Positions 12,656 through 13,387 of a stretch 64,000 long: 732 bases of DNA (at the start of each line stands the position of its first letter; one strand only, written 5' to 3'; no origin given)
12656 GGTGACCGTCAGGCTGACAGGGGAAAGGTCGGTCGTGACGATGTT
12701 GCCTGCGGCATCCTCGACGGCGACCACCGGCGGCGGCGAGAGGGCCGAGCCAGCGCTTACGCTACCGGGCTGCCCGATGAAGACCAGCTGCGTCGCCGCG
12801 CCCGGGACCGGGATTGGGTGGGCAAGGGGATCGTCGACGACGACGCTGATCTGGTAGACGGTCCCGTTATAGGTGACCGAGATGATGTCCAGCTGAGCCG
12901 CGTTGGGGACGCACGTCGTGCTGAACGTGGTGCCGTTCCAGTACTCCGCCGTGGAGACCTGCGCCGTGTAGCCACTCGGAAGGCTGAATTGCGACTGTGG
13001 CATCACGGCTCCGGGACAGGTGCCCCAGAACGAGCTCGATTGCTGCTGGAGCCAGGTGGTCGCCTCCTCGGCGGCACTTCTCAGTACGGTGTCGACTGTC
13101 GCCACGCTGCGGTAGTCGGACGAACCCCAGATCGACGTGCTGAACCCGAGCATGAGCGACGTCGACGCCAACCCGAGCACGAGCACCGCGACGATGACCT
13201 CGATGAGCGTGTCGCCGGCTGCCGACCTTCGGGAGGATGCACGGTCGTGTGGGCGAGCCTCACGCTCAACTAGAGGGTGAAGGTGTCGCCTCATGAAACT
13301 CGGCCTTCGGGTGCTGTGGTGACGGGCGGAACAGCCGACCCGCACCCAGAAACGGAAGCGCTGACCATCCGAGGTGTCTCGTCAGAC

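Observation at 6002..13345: A protein of about 2,430 aa with a type IV prepilin leader followed by about 20 tandem Ig-like modules (giant modular pilin candidate)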

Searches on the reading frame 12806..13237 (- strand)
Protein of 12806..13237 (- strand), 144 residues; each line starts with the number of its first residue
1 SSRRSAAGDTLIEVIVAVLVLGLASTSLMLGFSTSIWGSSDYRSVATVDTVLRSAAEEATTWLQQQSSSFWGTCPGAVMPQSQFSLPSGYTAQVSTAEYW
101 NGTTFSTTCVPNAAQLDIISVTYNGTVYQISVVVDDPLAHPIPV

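Call 34: search_solved_structures(query=A2, max_evalue=10, show_alignments=2)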
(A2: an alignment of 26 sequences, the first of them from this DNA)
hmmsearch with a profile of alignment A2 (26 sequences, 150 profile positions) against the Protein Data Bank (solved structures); distinct sequences matched with E-value up to 10: 8.
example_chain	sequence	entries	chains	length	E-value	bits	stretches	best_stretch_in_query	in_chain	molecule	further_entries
7tgg_A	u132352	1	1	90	0.014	19.1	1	5-58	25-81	Geopilin domain 1 protein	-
9egp_A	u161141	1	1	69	0.022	18.4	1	5-57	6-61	Geopilin domain 1 protein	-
2m7g_A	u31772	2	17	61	0.072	16.7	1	11-58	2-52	Geopilin domain 1 protein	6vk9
3s3y_A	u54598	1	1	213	0.21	15.2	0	47-88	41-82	TANDEM CYANOVIRIN-N DIMER CVN2L0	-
6czj_A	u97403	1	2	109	0.22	15.2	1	72-146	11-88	b10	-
5iro_D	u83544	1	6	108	0.31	14.7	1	74-142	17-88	E3 19 kDa protein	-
3s3z_A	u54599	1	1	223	3.8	11.1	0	47-87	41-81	Tandem Cyanovirin-N Dimer CVN2L10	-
9lab_B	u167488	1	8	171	9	9.9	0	7-28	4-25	MSHA major pilin subunit MshA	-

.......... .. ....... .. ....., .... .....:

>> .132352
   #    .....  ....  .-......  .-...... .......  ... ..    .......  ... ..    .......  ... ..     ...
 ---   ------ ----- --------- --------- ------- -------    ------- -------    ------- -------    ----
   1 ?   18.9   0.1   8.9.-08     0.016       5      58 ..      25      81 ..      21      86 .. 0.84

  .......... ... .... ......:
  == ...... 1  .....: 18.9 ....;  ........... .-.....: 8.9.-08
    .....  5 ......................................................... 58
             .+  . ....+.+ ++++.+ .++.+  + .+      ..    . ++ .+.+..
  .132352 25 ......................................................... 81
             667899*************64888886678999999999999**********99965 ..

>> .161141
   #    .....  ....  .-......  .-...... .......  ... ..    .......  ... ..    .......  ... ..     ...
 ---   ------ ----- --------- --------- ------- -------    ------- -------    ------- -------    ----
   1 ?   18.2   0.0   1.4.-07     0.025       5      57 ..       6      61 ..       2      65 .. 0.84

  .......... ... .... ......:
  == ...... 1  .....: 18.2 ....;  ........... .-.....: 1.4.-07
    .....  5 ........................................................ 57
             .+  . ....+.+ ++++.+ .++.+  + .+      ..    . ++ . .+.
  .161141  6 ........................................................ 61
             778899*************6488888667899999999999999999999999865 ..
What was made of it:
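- On Type IV pilin / class III signal peptide protein: The PDB profile search hits only the helix of Geobacter pilin, at E 0.014 (call 34).
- Profile search of PDB sequences matched only the N-terminal helix of Geobacter pilin, at E 0.014 (call 34).
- Tried and rejected: PDB sequence-profile search (call 34).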

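Call 44: predict_structure(alignment_id=A3)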
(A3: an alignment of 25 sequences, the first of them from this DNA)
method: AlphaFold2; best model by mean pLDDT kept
length: 144 residues; sequences in the alignment: 25
mean_pLDDT: 87.3   pTM: 0.67
mean pLDDT of the five models: 87.3, 86.3, 85.7, 84.2, 82.5
residues with pLDDT >= 90: 78; 70-90: 57; 50-70: 9; < 50: 0
segments of 3 or more residues with pLDDT < 50: none
pLDDT, mean of each block of 10 residues (from residue 1): 69 94 97 84 87 94 87 79 89 89 91 91 94 85 66
secondary structure, 60 per line:
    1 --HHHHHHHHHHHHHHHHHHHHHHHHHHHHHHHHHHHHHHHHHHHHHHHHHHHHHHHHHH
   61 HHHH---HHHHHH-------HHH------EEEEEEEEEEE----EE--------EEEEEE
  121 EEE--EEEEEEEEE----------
elements in order: H3-64 H68-73 E90-100 E115-123 E126-134
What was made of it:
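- On Type IV pilin / class III signal peptide protein: AF2 predicts a 60-residue helix plus three strands at pLDDT 87.3 (call 44).
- AF2 gives a ~60-residue helix plus a three-stranded sheet at pLDDT 87.3 (call 44).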

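Call 47: fold_search(model_id=the predicted structure, library=pdb)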
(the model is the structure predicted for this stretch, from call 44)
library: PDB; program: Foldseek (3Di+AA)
matches with E <= 10: 600; with E <= 0.001: 0
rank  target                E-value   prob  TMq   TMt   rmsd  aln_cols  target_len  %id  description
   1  4ibr                  2.9e-01  0.28  0.20  0.12   3.6        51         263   14  Crystal structure of stabilized TEM-1 beta-lactamase variant v.13 carrying G238S/E104K mutations (released 2013-04-03)
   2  1ywm                  3.0e-01  0.47  0.25  0.21   5.2        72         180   14  Crystal structure of the N-terminal domain of group B Streptococcus alpha C protein (released 2005-03-08)
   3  8qe9_1A               5.3e-01  0.25  0.21  0.16   6.3        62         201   14  Complex between the 80a-Sak SSAP and the SaPI2 Stl master regulator (released 2025-03-05)
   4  1g4w                  5.6e-01  0.51  0.28  0.13   3.5        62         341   13  CRYSTAL STRUCTURE OF THE SALMONELLA TYROSINE PHOSPHATASE AND GTPASE ACTIVATING PROTEIN SPTP (released 2001-01-24)
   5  8f2r_H                6.0e-01  0.13  0.15  0.13   6.4        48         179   17  Human CCC complex (released 2023-05-24)
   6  2o3o_C                6.4e-01  0.06  0.16  0.12   7.7        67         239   13  Crystal Structure of the sensor histidine kinase regulator YycI from Bacillus subtitlis (released 2007-04-10)
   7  1g4u_S                7.2e-01  0.28  0.24  0.11   6.2        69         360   13  CRYSTAL STRUCTURE OF THE SALMONELLA TYROSINE PHOSPHATASE AND GTPASE ACTIVATING PROTEIN SPTP BOUND TO RAC1 (released 2001-01-24)
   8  2a3k                  7.7e-01  0.21  0.20  0.12   3.7        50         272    6  Crystal Structure of the Human Protein Tyrosine Phosphatase, PTPN7 (HePTP, Hematopoietic Protein Tyrosine Phosphatase) (released 2005-07-19)
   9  5bsz                  8.7e-01  0.35  0.22  0.13   3.7        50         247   12  X-ray structure of the sugar N-methyltransferase KedS8 from Streptoalloteichus sp ATCC 53650 (released 2015-07-29)
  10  8p0w_H                8.7e-01  0.12  0.15  0.12   6.5        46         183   17  Structure of the human Commander complex COMMD ring (released 2024-03-20)
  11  5y9h_C                8.7e-01  0.09  0.17  0.06  13.9        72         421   17  Crystal structure of SafDAA-dsc complex (released 2017-11-15)
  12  9gb5_k                9.2e-01  0.16  0.20  0.07  10.2        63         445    6  Contracted phiCD508 neck (released 2025-03-26)
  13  3d42_A                9.8e-01  0.13  0.19  0.11   6.2        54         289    7  Crystal structure of HePTP in complex with a monophosphorylated Erk2 peptide (released 2009-03-17)
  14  8eot_C                9.8e-01  0.07  0.21  0.04  15.2       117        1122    8  M. tuberculosis RNAP elongation complex with NusG (released 2023-02-01)
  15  2g59_B                1.0e+00  0.15  0.21  0.12   4.4        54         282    7  Crystal Structure of the Catalytic Domain of Protein Tyrosine Phosphatase from Homo sapiens (released 2006-03-14)
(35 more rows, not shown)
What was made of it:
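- Tried and rejected: Foldseek of the pilin module alone (call 47).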

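Call 48: search_protein_families(library=ncbifam, alignment_id=A3, max_evalue=0.1)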
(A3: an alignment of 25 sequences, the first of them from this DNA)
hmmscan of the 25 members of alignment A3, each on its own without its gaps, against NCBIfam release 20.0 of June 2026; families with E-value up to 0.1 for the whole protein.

A. member 1, seq(144 aa): 2 families
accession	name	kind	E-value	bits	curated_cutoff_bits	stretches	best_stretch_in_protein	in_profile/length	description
TIGR02523.1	type_IV_pilV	equivalog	0.065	13.7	52.2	1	7-46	2-43/139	type IV pilus modification protein PilV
NF053672.1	bindosome_BasE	exception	0.094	11.4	1000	0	60-126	187-254/512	bindosome assembly system ATPase subunit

B. families by the number of members that match (of 25 scanned): 24 families
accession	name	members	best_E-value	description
TIGR01707.1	gspI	19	9e-05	type II secretion system minor pseudopilin GspI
NF040982.1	ComGD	15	0.00011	competence type IV pilus minor pilin ComGD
TIGR02523.1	type_IV_pilV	15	0.00047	type IV pilus modification protein PilV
TIGR01708.2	typeII_sec_gspH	12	0.00018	type II secretion system minor pseudopilin GspH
TIGR02532.1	IV_pilin_GFxxxE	11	0.00071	prepilin-type N-terminal cleavage/methylation domain-containing protein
NF006453.0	PRK08808.1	11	0.0022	type II secretion system protein J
NF041013.1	T4P_ComGE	10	0.00026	competence type IV pilus minor pilin ComGE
NF041002.1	pilin_ComGF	6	0.0021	competence type IV pilus minor pilin ComGF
TIGR02600.1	Verru_Chthon_A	2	0.011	Verru_Chthon cassette protein A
NF050032.1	Rv1733c_fam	1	0.0034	Rv1733c family protein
NF041775.1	typeIV_PilA_Myxo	1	0.0042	type IV pilin protein PilA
NF045673.1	c-di-GMPRcptLapD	1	0.02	cyclic di-GMP receptor LapD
NF041825.1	hydrophobin_BslA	1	0.02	biofilm surface layer hydrophobin BslA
NF005147.0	PRK06608.1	1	0.024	serine/threonine dehydratase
NF007800.0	PRK10506.1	1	0.025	prepilin peptidase-dependent protein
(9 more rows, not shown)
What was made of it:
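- On GspI/PilV-type core minor pilin: Best family-level E-values are 9e-5 for gspI and 4.7e-4 for PilV (call 48).
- The best family-level sequence matches are to GspI, ComGD and PilV N-termini (call 48).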

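Call 49: search_protein_families(library=pfam, alignment_id=A3, max_evalue=0.1)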
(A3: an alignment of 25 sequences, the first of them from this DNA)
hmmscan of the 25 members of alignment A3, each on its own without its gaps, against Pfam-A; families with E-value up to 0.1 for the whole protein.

A. member 1, seq(144 aa): 1 family
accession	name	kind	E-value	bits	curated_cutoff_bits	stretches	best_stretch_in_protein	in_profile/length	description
PF07963.17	N_methyl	-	0.0027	17.6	21.2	1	10-28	8-26/27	Prokaryotic N-terminal methylation motif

B. families by the number of members that match (of 25 scanned): 11 families
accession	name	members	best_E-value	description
PF07963.17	N_methyl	24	2.9e-05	Prokaryotic N-terminal methylation motif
PF11133.13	Phage_head_fibr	2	0.0073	Head fiber protein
PF12537.13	GPHR_N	2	0.0078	The Golgi pH Regulator (GPHR) Family N-terminal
PF25444.1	THBD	1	0.012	Thrombomodulin-like domain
PF14221.11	DUF4330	1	0.026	Domain of unknown function (DUF4330)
PF17735.7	BslA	1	0.045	Biofilm surface layer A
PF06394.18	Pepsin-I3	1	0.049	Pepsin inhibitor-3-like repeated domain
PF19629.4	DUF6133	1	0.053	Family of unknown function (DUF6133)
PF23922.1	DUF7261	1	0.062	Family of unknown function (DUF7261)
PF15967.10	Nucleoporin_FG2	1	0.064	Nucleoporin FG repeated region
PF12704.14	MacB_PCD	1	0.082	MacB-like periplasmic core domain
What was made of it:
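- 12800..13213 (-): Pilin-like module, residues 28-165. It starts D-T-L-I-E (Glu+5), continues as the hydrophobic first half of the helix, and ends in a small head with a conserved Cys93-Cys128 pair. N_methyl in 24 of 25 and gspI in 19 of 25 members (calls 48, 49).
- On Type IV pilin / class III signal peptide protein: At family level, 24 of 25 members hit N_methyl at E<=0.1 (best 2.9e-5) and 11 of 25 hit TIGR02532 (calls 48, 49).
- NCBIfam gspI hits 19 of 25, and PilV and ComGD each hit 15 of 25 (calls 48, 49).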

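Call 66: search_protein_representatives(alignment_id=A3)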
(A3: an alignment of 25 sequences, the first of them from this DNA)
Query: 25 sequences, 146 profile positions. Proteins with E-value up to 0.001 (for the whole library): 3146; up to 1e-10: 1505; up to 1e-30: 263. The best 150 are listed.
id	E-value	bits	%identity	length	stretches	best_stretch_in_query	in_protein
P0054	9.8e-55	200.9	-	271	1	3-145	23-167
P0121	1.5e-54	200.3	-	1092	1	1-145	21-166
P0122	1.6e-54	200.2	-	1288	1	2-145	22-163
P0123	1.7e-52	193.6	-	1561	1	2-145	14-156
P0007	4.2e-52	192.4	-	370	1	2-145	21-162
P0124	9.1e-52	191.3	-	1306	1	2-144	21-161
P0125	9.5e-52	191.2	-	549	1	3-145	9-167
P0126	1.1e-51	190.9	-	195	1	5-145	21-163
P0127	2.9e-51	189.6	-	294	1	4-138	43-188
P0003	3.8e-51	189.2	-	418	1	2-145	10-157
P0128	4.2e-51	189.1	-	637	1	2-145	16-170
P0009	5.4e-51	188.7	-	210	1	2-145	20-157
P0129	6.4e-51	188.5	-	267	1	3-145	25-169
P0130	6.9e-51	188.4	-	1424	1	5-145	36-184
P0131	7.8e-51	188.2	-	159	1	2-141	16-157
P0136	2.0e-49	183.6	-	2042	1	2-144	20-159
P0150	9.9e-45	168.4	-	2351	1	3-145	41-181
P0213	2.9e-38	147.4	-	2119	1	3-145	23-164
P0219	8.7e-38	145.9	-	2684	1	2-142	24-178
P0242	1.2e-36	142.2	-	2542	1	3-144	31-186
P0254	7.9e-36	139.6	-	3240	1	1-143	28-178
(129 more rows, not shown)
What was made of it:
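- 49 of the top 150 representatives in the exhaustive search are 1,000 aa or longer (call 66).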

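Call 67: list_cluster_members(proteins=[P0254, P0219, P0242, P0150, P0136, P0213])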
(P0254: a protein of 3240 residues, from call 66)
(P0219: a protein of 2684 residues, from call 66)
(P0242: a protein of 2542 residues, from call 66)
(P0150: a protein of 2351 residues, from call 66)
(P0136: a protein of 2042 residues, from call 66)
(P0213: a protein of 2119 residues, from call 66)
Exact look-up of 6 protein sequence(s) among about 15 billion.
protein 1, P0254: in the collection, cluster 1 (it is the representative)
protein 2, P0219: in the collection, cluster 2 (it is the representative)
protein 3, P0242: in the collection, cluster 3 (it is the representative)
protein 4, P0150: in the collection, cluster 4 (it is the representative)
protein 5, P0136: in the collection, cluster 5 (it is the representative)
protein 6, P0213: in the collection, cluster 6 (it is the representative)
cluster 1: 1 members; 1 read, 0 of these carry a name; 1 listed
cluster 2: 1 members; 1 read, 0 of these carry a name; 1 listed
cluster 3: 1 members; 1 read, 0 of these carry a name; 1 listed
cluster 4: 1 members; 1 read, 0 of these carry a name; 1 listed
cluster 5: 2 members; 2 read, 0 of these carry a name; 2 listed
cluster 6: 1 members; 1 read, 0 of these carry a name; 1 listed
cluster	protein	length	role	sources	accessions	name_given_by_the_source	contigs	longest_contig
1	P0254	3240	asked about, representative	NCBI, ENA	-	-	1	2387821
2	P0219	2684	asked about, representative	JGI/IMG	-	-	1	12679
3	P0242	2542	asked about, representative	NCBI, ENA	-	-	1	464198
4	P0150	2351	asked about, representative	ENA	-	-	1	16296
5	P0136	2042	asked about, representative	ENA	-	-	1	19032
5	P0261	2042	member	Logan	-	-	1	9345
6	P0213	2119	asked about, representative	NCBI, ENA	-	-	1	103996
